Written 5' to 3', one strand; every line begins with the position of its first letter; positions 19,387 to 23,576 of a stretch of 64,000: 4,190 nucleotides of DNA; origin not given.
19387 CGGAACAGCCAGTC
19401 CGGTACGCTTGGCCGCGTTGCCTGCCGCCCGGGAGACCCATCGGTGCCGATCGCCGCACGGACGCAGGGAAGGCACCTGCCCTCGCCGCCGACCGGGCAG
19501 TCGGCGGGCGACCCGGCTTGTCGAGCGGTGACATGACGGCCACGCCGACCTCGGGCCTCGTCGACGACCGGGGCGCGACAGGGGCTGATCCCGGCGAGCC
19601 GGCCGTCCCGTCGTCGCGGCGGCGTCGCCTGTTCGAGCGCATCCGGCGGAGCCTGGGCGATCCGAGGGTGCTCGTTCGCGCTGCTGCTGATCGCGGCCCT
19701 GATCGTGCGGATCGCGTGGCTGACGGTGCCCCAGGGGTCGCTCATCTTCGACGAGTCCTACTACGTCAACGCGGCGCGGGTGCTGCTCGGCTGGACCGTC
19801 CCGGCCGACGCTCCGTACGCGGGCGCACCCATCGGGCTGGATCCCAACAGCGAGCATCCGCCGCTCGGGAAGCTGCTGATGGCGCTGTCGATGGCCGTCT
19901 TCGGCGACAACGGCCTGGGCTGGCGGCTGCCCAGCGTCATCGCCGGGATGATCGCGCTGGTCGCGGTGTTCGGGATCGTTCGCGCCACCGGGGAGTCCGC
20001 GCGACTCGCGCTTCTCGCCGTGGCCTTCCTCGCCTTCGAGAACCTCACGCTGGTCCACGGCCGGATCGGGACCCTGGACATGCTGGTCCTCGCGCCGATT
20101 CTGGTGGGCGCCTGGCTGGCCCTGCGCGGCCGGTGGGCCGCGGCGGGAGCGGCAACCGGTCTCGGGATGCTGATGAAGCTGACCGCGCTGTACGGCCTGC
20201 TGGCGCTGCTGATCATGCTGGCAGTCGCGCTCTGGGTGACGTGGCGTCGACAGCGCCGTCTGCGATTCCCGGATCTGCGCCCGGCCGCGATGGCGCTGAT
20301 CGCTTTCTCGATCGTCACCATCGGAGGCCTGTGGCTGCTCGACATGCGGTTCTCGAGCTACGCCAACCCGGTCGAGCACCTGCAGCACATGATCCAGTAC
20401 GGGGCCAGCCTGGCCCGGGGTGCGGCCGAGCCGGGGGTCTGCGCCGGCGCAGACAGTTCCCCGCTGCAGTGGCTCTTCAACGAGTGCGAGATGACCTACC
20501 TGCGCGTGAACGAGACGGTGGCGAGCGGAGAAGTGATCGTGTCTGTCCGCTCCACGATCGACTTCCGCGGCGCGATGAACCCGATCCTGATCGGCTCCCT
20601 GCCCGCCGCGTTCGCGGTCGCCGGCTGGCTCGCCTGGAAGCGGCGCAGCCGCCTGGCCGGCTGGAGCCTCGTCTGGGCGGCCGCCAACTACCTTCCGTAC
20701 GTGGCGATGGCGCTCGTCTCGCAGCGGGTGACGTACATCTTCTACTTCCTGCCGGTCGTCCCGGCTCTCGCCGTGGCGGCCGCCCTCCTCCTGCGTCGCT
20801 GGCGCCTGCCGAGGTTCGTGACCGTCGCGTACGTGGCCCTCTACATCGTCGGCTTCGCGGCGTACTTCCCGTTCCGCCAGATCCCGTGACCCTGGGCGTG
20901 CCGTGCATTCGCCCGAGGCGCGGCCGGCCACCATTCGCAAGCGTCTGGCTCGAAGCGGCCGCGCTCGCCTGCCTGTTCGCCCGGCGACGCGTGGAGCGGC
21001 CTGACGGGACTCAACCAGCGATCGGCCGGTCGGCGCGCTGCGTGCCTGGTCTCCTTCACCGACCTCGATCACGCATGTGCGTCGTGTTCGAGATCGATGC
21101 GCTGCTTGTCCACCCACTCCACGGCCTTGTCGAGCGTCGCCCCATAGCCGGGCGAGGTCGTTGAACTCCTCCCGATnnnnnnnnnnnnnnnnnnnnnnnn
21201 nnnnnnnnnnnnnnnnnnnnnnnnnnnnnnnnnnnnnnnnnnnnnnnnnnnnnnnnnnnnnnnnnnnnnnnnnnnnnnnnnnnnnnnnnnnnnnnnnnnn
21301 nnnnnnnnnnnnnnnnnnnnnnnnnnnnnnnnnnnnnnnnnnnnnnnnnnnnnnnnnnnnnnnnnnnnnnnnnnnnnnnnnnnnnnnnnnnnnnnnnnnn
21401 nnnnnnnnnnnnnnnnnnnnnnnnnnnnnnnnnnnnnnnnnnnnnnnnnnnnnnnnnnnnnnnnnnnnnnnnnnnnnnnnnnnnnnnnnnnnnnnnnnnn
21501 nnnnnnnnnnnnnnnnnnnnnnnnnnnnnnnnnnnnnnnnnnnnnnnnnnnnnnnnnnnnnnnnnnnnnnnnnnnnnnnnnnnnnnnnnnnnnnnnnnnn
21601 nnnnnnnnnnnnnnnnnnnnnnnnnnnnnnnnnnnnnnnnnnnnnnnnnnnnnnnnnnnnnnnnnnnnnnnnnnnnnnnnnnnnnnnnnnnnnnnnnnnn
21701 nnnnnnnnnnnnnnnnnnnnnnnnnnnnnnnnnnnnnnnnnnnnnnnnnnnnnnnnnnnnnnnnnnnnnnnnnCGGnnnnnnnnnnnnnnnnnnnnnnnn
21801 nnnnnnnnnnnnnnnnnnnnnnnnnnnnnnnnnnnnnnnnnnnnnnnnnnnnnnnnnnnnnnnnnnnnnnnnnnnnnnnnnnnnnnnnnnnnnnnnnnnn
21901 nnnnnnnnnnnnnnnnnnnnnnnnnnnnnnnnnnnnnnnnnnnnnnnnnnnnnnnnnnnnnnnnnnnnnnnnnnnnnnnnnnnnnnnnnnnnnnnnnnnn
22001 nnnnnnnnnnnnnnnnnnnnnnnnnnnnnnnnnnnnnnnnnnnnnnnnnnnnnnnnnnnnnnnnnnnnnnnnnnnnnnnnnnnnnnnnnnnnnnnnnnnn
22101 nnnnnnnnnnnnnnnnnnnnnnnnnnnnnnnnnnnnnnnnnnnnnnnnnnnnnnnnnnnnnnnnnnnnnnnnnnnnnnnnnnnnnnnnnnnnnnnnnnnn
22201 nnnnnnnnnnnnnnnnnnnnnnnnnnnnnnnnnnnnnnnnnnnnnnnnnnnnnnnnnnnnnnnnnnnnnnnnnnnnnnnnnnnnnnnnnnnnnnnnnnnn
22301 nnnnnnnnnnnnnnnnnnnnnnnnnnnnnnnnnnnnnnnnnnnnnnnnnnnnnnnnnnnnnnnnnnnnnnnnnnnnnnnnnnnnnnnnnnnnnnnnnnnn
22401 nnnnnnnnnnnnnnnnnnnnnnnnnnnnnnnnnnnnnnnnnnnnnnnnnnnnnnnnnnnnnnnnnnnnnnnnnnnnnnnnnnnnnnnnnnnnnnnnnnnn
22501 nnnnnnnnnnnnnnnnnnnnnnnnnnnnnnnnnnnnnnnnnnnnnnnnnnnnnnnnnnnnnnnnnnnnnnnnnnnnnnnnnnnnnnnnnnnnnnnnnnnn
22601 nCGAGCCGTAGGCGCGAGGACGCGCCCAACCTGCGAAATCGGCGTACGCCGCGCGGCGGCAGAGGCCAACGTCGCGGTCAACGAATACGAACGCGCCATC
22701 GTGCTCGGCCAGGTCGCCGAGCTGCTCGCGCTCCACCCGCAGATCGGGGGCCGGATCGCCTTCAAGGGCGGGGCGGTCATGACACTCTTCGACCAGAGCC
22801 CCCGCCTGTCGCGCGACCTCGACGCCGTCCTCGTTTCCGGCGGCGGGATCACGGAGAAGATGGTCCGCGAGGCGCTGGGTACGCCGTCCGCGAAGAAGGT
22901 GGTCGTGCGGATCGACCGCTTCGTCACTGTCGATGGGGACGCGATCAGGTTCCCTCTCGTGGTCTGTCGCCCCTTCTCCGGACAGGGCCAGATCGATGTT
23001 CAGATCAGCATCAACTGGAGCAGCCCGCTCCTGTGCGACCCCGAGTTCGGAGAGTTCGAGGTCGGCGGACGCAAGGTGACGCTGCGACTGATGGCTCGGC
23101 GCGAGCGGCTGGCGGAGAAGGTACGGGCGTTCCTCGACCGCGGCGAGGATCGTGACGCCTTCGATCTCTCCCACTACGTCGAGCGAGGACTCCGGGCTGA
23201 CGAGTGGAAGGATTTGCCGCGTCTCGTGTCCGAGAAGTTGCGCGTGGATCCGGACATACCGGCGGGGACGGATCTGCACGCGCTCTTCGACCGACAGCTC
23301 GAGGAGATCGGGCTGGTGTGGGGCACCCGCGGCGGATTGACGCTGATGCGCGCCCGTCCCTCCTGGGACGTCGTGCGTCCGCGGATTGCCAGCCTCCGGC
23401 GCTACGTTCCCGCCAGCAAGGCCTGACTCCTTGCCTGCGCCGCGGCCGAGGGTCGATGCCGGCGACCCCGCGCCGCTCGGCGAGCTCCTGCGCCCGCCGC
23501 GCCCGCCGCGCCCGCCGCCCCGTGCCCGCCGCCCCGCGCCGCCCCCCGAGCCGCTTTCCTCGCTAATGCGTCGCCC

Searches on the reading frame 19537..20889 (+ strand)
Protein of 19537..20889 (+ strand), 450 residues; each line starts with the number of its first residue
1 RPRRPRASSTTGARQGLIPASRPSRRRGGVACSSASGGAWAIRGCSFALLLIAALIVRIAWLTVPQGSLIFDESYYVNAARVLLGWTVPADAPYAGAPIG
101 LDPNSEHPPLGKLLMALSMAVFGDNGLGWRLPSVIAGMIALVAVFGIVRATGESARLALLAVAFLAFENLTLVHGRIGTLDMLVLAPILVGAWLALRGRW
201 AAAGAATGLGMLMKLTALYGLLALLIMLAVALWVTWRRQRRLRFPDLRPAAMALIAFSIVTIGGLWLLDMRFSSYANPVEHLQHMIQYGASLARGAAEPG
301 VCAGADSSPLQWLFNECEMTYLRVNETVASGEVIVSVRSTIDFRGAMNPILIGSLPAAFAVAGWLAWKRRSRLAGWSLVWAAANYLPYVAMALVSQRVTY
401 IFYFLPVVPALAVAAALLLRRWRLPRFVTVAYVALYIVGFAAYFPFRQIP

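Call 71: search_protein_families(library=pfam, proteins=[window:19537-20889:+], max_evalue=0.01)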
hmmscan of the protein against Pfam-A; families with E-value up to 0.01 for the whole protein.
window:19537-20889:+ (450 aa): 3 families
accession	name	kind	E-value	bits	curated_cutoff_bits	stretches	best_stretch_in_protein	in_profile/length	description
PF13231.12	PMT_2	-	1.9e-16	61.1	26.1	1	107-260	2-157/160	Dolichyl-phosphate-mannose-protein mannosyltransferase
PF09594.16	GT87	-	3.3e-05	24.2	25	1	108-226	4-122/237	Glycosyltransferase family 87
PF02366.24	PMT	-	0.00037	20.6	22.7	1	124-239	80-207/245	Dolichyl-phosphate-mannose-protein mannosyltransferase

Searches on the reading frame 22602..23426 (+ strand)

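Call 71: search_protein_families(library=pfam, proteins=[window:22602-23426:+], max_evalue=0.01)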
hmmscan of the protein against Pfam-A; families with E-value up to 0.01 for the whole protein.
window:22602-23426:+ (274 aa): 1 family
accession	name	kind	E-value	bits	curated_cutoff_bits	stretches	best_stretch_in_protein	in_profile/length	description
PF08843.17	AbiEii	-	6.2e-16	59.5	22.5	1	45-214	8-187/238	Nucleotidyl transferase AbiEii toxin, Type IV TA system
